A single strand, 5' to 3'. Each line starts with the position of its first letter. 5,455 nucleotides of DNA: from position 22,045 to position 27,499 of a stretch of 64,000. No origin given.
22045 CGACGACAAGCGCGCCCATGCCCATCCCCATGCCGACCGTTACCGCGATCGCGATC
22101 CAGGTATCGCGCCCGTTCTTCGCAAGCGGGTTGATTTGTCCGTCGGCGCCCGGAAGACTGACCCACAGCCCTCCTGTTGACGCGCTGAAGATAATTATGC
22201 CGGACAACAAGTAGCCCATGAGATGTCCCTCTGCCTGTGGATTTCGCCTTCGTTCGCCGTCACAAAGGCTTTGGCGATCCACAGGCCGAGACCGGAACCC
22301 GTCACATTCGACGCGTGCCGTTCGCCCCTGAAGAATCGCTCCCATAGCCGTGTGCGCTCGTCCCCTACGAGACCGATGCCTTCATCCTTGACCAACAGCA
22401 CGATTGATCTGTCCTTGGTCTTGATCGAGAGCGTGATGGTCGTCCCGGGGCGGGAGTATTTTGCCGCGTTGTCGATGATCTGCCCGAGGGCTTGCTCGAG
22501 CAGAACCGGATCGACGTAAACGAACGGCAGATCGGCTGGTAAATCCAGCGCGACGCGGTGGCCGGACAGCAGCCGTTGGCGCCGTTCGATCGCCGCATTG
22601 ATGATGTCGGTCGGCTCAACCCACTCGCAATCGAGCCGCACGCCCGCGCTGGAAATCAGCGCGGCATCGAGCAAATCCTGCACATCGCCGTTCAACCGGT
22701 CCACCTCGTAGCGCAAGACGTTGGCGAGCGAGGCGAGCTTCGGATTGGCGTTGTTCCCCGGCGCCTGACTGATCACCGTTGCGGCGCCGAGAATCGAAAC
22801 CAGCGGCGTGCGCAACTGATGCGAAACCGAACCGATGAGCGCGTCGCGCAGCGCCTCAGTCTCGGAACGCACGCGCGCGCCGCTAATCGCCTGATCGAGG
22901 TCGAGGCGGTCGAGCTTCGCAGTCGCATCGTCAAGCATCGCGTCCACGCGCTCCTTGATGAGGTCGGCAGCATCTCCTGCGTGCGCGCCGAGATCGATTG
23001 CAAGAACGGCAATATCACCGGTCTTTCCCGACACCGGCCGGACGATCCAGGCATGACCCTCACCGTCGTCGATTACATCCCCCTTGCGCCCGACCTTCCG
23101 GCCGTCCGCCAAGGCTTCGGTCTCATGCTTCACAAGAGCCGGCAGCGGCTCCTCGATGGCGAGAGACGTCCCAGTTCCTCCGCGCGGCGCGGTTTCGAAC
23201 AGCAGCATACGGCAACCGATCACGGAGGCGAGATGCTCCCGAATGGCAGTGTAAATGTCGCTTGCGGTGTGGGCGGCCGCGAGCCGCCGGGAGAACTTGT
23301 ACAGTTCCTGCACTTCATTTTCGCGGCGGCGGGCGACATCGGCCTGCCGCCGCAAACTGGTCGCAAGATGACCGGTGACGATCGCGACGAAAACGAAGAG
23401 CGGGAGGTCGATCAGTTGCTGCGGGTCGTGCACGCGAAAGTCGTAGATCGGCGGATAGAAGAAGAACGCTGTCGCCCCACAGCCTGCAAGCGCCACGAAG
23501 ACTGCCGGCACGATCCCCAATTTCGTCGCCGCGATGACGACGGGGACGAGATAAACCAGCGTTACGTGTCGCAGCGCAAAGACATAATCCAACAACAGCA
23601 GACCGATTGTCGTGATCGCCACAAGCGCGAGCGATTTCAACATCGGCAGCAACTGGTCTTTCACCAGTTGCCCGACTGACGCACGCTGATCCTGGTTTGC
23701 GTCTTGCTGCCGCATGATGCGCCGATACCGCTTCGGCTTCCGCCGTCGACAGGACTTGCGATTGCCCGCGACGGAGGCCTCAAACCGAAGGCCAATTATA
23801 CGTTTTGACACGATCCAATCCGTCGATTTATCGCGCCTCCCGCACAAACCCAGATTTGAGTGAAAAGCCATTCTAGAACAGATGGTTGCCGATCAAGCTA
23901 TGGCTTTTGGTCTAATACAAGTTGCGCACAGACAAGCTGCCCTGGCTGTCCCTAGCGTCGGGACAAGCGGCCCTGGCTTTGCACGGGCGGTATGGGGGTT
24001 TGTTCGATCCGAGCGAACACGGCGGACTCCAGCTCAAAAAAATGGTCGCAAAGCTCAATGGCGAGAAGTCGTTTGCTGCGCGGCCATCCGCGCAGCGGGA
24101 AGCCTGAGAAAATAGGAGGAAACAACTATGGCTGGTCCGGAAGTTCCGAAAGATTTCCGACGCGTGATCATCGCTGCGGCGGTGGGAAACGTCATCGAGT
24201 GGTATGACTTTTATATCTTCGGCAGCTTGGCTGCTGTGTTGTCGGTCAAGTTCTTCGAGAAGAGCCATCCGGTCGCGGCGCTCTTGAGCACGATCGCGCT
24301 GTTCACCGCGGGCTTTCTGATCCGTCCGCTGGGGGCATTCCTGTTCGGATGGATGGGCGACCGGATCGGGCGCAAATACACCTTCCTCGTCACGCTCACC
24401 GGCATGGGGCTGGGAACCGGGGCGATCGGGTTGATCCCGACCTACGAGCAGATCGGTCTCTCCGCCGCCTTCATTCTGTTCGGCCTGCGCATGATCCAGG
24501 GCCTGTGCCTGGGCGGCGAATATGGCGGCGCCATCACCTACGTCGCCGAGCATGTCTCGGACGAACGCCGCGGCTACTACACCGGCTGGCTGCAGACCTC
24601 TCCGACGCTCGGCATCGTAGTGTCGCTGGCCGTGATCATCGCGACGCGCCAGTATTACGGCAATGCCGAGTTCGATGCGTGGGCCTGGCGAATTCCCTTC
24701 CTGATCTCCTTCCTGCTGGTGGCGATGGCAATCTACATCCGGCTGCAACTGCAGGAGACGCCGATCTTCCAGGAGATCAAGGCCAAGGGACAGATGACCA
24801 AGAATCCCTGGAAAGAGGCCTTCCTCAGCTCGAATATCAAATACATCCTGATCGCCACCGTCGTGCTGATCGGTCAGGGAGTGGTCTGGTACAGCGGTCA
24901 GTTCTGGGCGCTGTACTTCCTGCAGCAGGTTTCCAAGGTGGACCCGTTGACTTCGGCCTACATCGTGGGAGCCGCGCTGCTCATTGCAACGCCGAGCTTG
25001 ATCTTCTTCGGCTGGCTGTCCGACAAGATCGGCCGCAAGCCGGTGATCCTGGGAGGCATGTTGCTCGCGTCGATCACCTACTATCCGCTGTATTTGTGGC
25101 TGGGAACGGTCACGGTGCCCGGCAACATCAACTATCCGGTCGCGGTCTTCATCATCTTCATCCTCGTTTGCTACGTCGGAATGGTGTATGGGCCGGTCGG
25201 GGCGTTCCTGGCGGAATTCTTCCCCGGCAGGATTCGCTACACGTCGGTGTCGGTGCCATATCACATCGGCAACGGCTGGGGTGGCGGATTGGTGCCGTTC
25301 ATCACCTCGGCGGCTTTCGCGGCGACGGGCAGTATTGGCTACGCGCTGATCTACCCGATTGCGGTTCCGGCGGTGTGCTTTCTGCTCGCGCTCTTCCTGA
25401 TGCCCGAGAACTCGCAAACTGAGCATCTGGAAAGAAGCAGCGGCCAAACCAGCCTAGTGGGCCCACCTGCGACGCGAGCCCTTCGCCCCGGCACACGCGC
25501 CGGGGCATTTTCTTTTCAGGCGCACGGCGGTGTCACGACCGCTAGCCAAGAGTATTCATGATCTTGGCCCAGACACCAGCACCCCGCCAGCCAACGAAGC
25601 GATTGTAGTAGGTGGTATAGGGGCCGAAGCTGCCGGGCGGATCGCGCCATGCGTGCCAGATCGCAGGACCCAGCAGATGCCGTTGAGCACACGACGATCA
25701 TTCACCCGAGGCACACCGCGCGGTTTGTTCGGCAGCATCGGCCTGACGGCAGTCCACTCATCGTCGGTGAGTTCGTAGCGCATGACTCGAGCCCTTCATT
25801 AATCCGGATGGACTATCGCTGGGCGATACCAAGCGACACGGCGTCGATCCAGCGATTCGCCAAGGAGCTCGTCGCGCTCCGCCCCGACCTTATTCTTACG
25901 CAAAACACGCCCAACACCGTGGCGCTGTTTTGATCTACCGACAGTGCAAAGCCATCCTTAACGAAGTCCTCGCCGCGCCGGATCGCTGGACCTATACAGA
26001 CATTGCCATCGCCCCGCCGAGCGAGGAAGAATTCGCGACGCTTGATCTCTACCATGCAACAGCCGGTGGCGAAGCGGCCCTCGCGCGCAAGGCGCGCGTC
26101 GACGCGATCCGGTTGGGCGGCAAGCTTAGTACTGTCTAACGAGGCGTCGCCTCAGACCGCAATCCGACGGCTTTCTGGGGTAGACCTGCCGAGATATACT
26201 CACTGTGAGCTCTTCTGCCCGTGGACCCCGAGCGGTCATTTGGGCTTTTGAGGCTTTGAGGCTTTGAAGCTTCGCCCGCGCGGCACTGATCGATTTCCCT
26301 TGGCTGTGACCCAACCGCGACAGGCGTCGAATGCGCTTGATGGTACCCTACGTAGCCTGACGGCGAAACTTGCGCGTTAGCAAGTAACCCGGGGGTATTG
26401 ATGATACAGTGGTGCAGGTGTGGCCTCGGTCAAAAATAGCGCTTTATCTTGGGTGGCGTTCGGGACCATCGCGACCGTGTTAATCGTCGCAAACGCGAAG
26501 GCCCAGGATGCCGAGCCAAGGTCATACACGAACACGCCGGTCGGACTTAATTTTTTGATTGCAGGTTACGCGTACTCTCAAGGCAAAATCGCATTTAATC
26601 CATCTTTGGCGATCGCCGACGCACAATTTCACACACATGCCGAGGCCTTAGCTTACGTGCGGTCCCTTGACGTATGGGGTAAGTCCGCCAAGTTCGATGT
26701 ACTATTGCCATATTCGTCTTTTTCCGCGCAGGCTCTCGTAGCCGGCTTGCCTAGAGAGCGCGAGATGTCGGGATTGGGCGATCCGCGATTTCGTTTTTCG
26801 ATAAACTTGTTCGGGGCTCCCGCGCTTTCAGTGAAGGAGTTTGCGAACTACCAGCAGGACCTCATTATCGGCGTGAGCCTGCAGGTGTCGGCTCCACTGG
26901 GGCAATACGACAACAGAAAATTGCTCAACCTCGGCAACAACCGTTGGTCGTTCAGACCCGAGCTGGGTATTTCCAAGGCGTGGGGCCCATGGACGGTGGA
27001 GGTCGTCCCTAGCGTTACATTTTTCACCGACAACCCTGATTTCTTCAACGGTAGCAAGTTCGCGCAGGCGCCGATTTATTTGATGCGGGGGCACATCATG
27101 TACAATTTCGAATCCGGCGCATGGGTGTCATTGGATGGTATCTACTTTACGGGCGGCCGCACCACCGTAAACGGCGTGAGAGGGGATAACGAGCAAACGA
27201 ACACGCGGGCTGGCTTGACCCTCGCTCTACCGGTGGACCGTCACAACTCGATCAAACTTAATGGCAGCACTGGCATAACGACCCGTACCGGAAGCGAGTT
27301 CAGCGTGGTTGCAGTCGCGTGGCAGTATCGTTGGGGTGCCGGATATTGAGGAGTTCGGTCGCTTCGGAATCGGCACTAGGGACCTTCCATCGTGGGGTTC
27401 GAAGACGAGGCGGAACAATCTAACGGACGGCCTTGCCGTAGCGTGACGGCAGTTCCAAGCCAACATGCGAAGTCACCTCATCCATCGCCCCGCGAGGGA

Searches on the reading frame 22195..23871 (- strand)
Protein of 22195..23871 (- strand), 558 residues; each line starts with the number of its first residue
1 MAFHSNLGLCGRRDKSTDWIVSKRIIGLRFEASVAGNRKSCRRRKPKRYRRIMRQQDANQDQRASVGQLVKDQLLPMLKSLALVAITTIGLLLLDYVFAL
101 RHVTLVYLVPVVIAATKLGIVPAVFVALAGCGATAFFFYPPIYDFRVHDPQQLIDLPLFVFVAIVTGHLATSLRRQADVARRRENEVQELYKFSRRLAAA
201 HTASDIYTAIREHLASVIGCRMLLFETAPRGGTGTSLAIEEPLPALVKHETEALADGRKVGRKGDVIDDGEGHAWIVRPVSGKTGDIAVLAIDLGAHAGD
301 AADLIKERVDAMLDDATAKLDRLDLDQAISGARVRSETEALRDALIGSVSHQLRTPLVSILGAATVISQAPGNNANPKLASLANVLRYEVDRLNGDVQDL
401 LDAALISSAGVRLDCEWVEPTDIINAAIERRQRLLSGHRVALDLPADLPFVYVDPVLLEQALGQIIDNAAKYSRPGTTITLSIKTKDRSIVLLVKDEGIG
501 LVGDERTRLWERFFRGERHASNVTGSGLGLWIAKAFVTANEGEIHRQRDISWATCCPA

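Call 43: search_protein_families(library=ncbifam, proteins=[window:22195-23871:-], max_evalue=0.00001)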
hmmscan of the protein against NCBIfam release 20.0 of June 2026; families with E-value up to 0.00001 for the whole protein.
window:22195-23871:- (558 aa): 59 families (the best 25 are shown)
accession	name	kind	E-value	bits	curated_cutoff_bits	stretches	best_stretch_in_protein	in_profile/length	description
NF007793.0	PRK10490.1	equivalog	1.7e-64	218.3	1123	1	56-547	382-867/895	two-component system sensor histidine kinase KdpD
NF033092.0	HK_WalK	equivalog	4.4e-33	114.7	725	1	338-547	368-579/594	cell wall metabolism sensor histidine kinase WalK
NF046044.1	PnpS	equivalog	9.5e-32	110.5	400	1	338-545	166-374/390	two-component system histidine kinase PnpS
TIGR02966.1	phoR_proteo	equivalog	2e-31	109.2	334.2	1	337-544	109-317/333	phosphate regulon sensor histidine kinase PhoR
NF045595.1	HK_scytonemin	equivalog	4.9e-26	91.3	865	1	313-551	389-624/637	scytonemin biosynthesis sensor histidine kinase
NF008312.0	PRK11100.1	equivalog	1.8e-25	89.7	356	1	324-545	238-457/477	two-component system sensor histidine kinase CreC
NF006800.0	PRK09303.1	equivalog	1.9e-23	83.1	342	1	341-545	150-360/383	histidine kinase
NF041735.1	hist_kin_RppB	equivalog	4.4e-23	81.8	400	1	349-547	223-424/438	two-component system sensor histidine kinase RppB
NF040691.1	MtrAB_MtrB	equivalog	5.3e-23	81.8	450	1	343-542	272-472/507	MtrAB system histidine kinase MtrB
NF041880.1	EPS_EpsF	equivalog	5.5e-23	81.2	900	1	324-545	256-474/492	response regulator EpsF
NF012163.2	BaeS_SmeS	equivalog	7.3e-23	81.2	500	1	332-546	230-442/457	sensor histidine kinase efflux regulator BaeS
NF033093.1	HK_VicK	exception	1.5e-22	79.9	680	1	340-547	207-420/448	cell wall metabolism sensor histidine kinase VicK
NF047874.1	MASE3_PAS_HK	subfamily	2.7e-22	79.4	560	1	336-545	392-608/655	MASE3 domain-containing sensor histidine kinase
TIGR01386.1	cztS_silS_copS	subfamily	4.6e-22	78.6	292.55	1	349-547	248-444/457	heavy metal sensor histidine kinase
NF033091.0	HK_VanS_ACDEFG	equivalog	1.4e-21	76.9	400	1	335-547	67-280/293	vancomycin resistance histidine kinase VanS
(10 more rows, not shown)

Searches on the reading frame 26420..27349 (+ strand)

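Call 86: search_protein_families(library=pfam, proteins=[window:26420-27349:+], max_evalue=0.0001)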
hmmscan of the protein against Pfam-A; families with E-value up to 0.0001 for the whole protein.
window:26420-27349:+ (309 aa): 1 family
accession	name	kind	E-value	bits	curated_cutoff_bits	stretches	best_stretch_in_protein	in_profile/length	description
PF13557.12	Phenol_MetA_deg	-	3.6e-20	73.5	22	1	67-290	17-229/242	Putative MetA-pathway of phenol degradation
